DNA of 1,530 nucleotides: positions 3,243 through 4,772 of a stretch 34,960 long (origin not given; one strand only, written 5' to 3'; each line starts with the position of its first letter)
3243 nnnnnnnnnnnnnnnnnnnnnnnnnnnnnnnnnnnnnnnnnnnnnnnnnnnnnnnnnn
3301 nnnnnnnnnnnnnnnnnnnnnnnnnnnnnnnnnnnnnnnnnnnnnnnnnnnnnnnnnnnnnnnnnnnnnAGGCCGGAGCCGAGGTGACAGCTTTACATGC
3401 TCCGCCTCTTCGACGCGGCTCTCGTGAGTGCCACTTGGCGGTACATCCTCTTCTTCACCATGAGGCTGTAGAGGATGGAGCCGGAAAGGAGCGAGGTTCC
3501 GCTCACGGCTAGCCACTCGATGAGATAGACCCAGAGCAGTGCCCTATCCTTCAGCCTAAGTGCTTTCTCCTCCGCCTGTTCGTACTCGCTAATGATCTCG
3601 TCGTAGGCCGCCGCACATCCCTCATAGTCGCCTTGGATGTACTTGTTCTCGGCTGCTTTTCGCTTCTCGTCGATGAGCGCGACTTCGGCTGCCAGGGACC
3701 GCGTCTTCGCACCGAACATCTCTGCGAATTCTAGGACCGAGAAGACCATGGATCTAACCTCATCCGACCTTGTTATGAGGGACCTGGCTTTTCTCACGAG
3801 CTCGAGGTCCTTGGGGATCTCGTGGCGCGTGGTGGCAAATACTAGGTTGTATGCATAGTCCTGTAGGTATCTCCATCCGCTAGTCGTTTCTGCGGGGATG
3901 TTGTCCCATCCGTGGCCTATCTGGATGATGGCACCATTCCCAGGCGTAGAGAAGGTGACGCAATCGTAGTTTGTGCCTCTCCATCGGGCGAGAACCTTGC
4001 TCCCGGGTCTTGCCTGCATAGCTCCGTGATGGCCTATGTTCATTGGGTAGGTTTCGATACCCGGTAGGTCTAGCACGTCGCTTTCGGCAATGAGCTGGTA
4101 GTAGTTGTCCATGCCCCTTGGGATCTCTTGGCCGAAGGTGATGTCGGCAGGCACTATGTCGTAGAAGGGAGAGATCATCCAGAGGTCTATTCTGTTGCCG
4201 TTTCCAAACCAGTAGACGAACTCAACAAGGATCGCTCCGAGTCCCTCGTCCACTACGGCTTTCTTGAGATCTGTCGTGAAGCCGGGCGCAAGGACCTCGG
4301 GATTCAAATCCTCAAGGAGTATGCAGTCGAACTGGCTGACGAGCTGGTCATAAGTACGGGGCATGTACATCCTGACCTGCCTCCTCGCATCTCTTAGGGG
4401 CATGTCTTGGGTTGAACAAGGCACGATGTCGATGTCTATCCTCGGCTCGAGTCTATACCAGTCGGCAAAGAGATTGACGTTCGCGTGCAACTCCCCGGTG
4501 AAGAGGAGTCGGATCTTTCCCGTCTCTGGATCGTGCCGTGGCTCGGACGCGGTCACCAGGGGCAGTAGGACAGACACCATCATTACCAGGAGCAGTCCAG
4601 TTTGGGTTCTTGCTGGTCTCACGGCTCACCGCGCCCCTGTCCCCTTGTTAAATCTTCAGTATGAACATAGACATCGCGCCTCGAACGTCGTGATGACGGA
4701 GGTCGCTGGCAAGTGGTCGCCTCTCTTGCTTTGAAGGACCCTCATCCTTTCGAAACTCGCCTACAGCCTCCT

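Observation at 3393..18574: Expanded family of type-I membrane proteins whose C-terminal helix and cytoplasmic tail are their most conserved part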

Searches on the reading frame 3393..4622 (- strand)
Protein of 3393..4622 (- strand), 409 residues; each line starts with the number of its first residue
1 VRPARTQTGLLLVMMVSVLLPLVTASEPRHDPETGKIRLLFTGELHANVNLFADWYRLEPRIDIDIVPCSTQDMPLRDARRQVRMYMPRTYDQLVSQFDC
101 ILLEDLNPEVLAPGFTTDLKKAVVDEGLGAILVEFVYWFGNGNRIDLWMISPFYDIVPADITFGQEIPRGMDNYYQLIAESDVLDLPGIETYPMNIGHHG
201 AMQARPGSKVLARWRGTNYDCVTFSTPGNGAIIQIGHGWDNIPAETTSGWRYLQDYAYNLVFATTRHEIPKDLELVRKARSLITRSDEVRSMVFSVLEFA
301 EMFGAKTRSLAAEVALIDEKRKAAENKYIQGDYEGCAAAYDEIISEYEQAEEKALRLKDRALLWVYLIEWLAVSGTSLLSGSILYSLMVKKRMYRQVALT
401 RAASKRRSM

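Call 4: search_protein_families(library=pfam, proteins=[window:3393-4622:-], max_evalue=1)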
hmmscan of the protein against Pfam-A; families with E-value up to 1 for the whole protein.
window:3393-4622:- (409 aa): 0 families

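Call 5: search_protein_families(library=ncbifam, proteins=[window:3393-4622:-], max_evalue=1)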
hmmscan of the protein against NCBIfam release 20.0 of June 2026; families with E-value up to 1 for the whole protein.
window:3393-4622:- (409 aa): 0 families

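Call 10: find_homologous_proteins(query=A1, max_evalue=0.001)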
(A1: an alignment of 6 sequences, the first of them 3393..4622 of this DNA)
Query A1 (6 sequences) (409 aa, profile of the alignment): 80 proteins with E <= 0.001 among 8000 candidates.
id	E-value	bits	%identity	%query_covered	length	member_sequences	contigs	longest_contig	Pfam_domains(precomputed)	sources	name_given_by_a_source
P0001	6.3e-165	567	100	97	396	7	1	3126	-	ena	-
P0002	9.3e-160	550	27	98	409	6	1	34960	-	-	-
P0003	1.9e-151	523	26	89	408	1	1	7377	-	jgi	-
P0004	6.4e-142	492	30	94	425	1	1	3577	PF07090.18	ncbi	-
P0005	4.7e-139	482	30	98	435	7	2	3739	PF07090.18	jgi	-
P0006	1.2e-136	474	31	99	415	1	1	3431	PF07090.18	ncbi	-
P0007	9.6e-135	468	62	99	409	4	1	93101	-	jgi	-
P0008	3.7e-134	466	57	100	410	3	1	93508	-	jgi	-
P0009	9.9e-130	451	56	100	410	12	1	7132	-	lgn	-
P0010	1.2e-127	444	62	98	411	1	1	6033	-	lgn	-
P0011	3.2e-126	440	55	100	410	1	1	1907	-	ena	-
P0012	3.2e-125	437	57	98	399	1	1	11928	-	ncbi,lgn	-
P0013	3.2e-111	390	38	92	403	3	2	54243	-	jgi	-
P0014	9.8e-111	389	38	93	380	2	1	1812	-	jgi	jgi:hypothetical protein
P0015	1.5e-110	388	36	97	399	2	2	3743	-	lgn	-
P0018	5.2e-108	380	28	96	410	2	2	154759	-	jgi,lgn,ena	-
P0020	1.6e-106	375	36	92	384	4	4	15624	-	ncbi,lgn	-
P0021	6.1e-106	373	39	95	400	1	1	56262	-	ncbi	-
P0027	8.5e-98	346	26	78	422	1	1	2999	-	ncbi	-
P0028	6.4e-96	340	29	89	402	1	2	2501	PF07090.18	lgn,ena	-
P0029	1.0e-94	336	31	98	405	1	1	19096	PF07090.18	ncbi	-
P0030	6.8e-93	330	28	93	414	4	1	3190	PF07090.18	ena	-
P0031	1.2e-92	329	29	98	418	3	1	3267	PF07090.18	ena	-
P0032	3.0e-92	328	28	92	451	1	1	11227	PF07090.18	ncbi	-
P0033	8.1e-92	326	28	98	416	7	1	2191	PF07090.18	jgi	-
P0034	1.3e-91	326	31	97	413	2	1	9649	PF07090.18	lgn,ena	-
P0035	1.5e-91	326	29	92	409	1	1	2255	PF07090.18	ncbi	-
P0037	7.0e-89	317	29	92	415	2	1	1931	PF07090.18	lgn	-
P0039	8.5e-88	313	28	97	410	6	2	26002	PF07090.18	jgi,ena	-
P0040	2.5e-87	312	30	96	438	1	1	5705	PF07090.18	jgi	jgi:uncharacterized membrane protein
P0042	1.6e-86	309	28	91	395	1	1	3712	PF07090.18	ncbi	-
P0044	3.0e-86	308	29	98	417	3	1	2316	PF07090.18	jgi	jgi:uncharacterized membrane protein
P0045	3.1e-86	308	28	97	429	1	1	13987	PF07090.18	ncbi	-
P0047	3.7e-85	305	27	97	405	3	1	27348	PF07090.18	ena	-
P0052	6.1e-84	301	30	87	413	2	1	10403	PF07090.18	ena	-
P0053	1.3e-83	299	30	97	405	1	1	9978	PF07090.18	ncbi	-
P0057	9.2e-82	293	30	84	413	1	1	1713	PF07090.18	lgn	-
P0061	1.8e-80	289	28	85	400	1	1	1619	PF07090.18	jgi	jgi:uncharacterized membrane protein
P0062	2.3e-80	289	32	91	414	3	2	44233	PF07090.18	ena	-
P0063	3.4e-80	288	29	97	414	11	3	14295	PF07090.18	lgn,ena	-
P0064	3.5e-80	288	25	96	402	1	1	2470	PF07090.18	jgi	-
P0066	1.0e-79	287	28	84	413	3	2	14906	PF07090.18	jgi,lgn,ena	-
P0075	1.4e-72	263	26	97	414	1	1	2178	PF07090.18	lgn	-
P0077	1.5e-70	256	33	77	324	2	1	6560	PF07090.18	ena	-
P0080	1.3e-36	145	28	52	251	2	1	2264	PF07090.18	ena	-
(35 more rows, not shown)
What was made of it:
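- On Pfam PF07090 GATase1_like (clan of class-I glutamine-amidotransferase-like folds): Precomputed PF07090 hits exist on about 30 of 80 homologs (call 10).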

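Call 18: find_encoding_contigs(protein=P0007, flank=10000, max_places=2)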
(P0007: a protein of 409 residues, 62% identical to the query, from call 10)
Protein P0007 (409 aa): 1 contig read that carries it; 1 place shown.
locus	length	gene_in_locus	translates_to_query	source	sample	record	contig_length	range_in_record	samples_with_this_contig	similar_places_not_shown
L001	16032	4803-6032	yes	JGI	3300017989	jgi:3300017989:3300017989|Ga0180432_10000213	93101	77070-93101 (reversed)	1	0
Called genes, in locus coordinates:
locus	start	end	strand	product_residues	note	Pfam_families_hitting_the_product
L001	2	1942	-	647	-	?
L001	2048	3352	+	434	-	PF07090:GATase1_like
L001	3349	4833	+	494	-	PF00150:Cellulase (weak), PF01229:Glyco_hydro_39, PF11790:Glyco_hydro_cc (faint)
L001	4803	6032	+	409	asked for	-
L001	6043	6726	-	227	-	-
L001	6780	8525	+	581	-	-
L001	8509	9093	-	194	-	PF02525:Flavodoxin_2 (weak), PF03358:FMN_red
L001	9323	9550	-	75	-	-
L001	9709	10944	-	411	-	-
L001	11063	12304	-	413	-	-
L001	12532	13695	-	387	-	-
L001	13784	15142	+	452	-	-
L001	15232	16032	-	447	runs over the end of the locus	PF00884:Sulfatase, PF01663:Phosphodiest, PF16347:SGSH_C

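Call 35: find_related_loci(query=A1, collection=genome_contigs, flank=10000)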
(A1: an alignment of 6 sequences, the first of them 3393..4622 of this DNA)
Query A1 (409 aa) in genome_contigs; peptide patterns used: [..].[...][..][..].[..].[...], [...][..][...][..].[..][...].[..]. (x = any residue, [..] = any of these).
318 stretches matched a pattern; 122 encode a relative of the query (tblastn E <= 1e-3); the best 80 are kept; 72 distinct loci.
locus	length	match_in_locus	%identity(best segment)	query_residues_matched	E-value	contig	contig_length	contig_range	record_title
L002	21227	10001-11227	57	1-408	1e-161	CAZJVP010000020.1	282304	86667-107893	MAG TPA_asm: uncultured Thermococci archaeon isolate SRP231805_co4_37 genome assembly, contig: k141_50947, whole genome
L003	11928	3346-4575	55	1-409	2e-157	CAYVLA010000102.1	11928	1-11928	MAG TPA_asm: Candidatus Hadarchaeota archaeon isolate binchicken_co395_161 genome assembly, contig: NODE_1598_length_119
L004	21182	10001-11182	38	6-402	1e-87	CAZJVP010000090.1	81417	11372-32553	MAG TPA_asm: uncultured Thermococci archaeon isolate SRP231805_co4_37 genome assembly, contig: k141_321835, whole genome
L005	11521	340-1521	35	10-402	5e-76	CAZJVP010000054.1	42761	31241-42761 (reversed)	MAG TPA_asm: uncultured Thermococci archaeon isolate SRP231805_co4_37 genome assembly, contig: k141_67609, whole genome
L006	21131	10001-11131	34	21-401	1e-75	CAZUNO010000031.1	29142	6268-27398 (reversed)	MAG TPA_asm: Candidatus Hadarchaeota archaeon isolate SRP141376_co1_11 genome assembly, contig: NODE_3687_length_29142_c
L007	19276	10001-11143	37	28-407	7e-74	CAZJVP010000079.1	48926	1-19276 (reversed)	MAG TPA_asm: uncultured Thermococci archaeon isolate SRP231805_co4_37 genome assembly, contig: k141_32303, whole genome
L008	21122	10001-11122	34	29-402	9e-71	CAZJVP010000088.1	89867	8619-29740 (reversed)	MAG TPA_asm: uncultured Thermococci archaeon isolate SRP231805_co4_37 genome assembly, contig: k141_100223, whole genome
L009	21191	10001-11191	34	5-402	1e-70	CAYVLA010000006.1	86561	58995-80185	MAG TPA_asm: Candidatus Hadarchaeota archaeon isolate binchicken_co395_161 genome assembly, contig: NODE_12_length_86561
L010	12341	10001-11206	34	1-407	1e-69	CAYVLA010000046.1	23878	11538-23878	MAG TPA_asm: Candidatus Hadarchaeota archaeon isolate binchicken_co395_161 genome assembly, contig: NODE_355_length_2387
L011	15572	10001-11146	32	29-405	3e-69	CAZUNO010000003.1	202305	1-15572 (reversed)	MAG TPA_asm: Candidatus Hadarchaeota archaeon isolate SRP141376_co1_11 genome assembly, contig: NODE_96_length_202305_co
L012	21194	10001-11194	32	12-405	5e-67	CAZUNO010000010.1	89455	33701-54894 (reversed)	MAG TPA_asm: Candidatus Hadarchaeota archaeon isolate SRP141376_co1_11 genome assembly, contig: NODE_651_length_89455_co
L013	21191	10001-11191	32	3-401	4e-66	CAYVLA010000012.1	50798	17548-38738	MAG TPA_asm: Candidatus Hadarchaeota archaeon isolate binchicken_co395_161 genome assembly, contig: NODE_49_length_50798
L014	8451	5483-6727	31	11-406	2e-60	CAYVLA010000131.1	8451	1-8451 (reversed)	MAG TPA_asm: Candidatus Hadarchaeota archaeon isolate binchicken_co395_161 genome assembly, contig: NODE_3333_length_845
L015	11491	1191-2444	30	2-403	1e-56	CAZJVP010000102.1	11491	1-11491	MAG TPA_asm: uncultured Thermococci archaeon isolate SRP231805_co4_37 genome assembly, contig: k141_33683, whole genome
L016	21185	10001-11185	31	11-403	3e-56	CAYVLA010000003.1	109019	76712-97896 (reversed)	MAG TPA_asm: Candidatus Hadarchaeota archaeon isolate binchicken_co395_161 genome assembly, contig: NODE_4_length_109019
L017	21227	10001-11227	30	11-405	3e-52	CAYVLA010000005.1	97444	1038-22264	MAG TPA_asm: Candidatus Hadarchaeota archaeon isolate binchicken_co395_161 genome assembly, contig: NODE_9_length_97444_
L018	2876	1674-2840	31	20-401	1e-52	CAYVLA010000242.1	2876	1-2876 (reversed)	MAG TPA_asm: Candidatus Hadarchaeota archaeon isolate binchicken_co395_161 genome assembly, contig: NODE_28864_length_28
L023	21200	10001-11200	30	10-401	2e-51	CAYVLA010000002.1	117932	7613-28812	MAG TPA_asm: Candidatus Hadarchaeota archaeon isolate binchicken_co395_161 genome assembly, contig: NODE_3_length_117932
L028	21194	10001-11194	31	11-401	1e-48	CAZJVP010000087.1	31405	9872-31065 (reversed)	MAG TPA_asm: uncultured Thermococci archaeon isolate SRP231805_co4_37 genome assembly, contig: k141_83474, whole genome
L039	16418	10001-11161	30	21-401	2e-44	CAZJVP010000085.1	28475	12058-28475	MAG TPA_asm: uncultured Thermococci archaeon isolate SRP231805_co4_37 genome assembly, contig: k141_378822, whole genome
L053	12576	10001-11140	28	29-401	4e-40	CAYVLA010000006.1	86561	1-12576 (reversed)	MAG TPA_asm: Candidatus Hadarchaeota archaeon isolate binchicken_co395_161 genome assembly, contig: NODE_12_length_86561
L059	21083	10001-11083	29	59-401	1e-38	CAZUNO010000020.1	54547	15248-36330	MAG TPA_asm: Candidatus Hadarchaeota archaeon isolate SRP141376_co1_11 genome assembly, contig: NODE_1525_length_54547_c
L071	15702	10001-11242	28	10-401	4e-35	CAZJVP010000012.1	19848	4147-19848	MAG TPA_asm: uncultured Thermococci archaeon isolate SRP231805_co4_37 genome assembly, contig: k141_352675, whole genome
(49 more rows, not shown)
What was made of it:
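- Tried and rejected: The 6-sequence alignment worked (call 35).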

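Call 56: search_protein_families(library=pfam, proteins=[L071:5635-7083:+, L015:9573-10733:+, L059:7349-8386:+, L053:6302-7861:+, L028:16327-17727:+, L017:1702-3666:-, L002:14160-15029:+, L039:4068-4997:-, L018:1632-2162:-, L023:13064-13558:+], max_evalue=0.001)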
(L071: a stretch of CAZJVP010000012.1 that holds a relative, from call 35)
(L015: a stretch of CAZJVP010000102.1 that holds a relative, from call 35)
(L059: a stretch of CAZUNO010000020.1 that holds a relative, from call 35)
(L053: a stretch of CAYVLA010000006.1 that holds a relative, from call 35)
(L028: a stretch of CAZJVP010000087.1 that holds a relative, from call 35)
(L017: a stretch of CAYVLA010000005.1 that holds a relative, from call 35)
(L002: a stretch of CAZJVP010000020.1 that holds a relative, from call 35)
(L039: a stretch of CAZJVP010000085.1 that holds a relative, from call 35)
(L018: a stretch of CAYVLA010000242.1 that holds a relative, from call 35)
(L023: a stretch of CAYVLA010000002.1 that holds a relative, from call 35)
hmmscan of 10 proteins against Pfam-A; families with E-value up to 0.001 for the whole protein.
L071:5635-7083:+ (483 aa): 4 families
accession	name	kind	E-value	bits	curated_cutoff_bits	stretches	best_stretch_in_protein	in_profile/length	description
PF00884.28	Sulfatase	-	5.8e-49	167.5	25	1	8-370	1-301/301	Sulfatase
PF16347.10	SGSH_C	-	3.2e-19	70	29.3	1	318-459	1-147/154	N-sulphoglucosamine sulphohydrolase, C-terminal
PF01663.27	Phosphodiest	-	3.7e-11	43.7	23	1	11-79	2-67/342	Type I phosphodiesterase / nucleotide pyrophosphatase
PF02995.22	DUF229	-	0.00013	21.3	25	1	282-333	310-360/496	Protein of unknown function (DUF229)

L015:9573-10733:+ (387 aa): 1 family
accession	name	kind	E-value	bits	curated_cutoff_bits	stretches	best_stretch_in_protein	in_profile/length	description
PF01208.23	URO-D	-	6.8e-19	68.5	23.9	1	192-382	163-346/346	Uroporphyrinogen decarboxylase (URO-D)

L059:7349-8386:+ (346 aa): 3 families
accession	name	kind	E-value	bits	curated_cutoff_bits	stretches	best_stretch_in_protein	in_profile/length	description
PF01408.29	GFO_IDH_MocA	-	1e-26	94.4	24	1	10-126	2-120/120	Oxidoreductase family, NAD-binding Rossmann fold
PF02894.22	GFO_IDH_MocA_C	-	8.2e-11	42.5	22.9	1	172-340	44-218/218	Oxidoreductase family, C-terminal alpha/beta domain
PF22725.1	GFO_IDH_MocA_C3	-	7.5e-08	32.8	27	1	170-250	45-123/124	GFO/IDH/MocA C-terminal domain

L053:6302-7861:+ (520 aa): 0 families

L028:16327-17727:+ (467 aa): 1 family
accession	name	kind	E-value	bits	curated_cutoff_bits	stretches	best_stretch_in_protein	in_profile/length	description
PF01120.23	Alpha_L_fucos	-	3.7e-68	231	25.2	1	79-375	27-345/345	Alpha-L-fucosidase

L017:1702-3666:- (655 aa): 2 families
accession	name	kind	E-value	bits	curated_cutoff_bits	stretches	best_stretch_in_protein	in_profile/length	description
PF05448.18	AXE1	-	1.8e-08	34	21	1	88-250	38-206/321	Acetyl xylan esterase (AXE1)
PF22244.2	GCE_fung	-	0.00036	20.9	27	0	203-250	86-135/231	Glucuronyl esterase, fungi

L002:14160-15029:+ (290 aa): 1 family
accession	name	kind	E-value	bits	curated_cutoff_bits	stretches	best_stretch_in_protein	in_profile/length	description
PF00795.27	CN_hydrolase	-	1.4e-47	162.6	23.2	1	10-264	1-252/256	Carbon-nitrogen hydrolase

L039:4068-4997:- (310 aa): 1 family
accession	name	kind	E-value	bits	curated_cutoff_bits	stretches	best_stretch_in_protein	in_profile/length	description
PF02653.21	BPD_transp_2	-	1.3e-41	143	26.8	1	21-297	2-269/269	Branched-chain amino acid transport system / permease component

L018:1632-2162:- (177 aa): 0 families

L023:13064-13558:+ (165 aa): 0 families
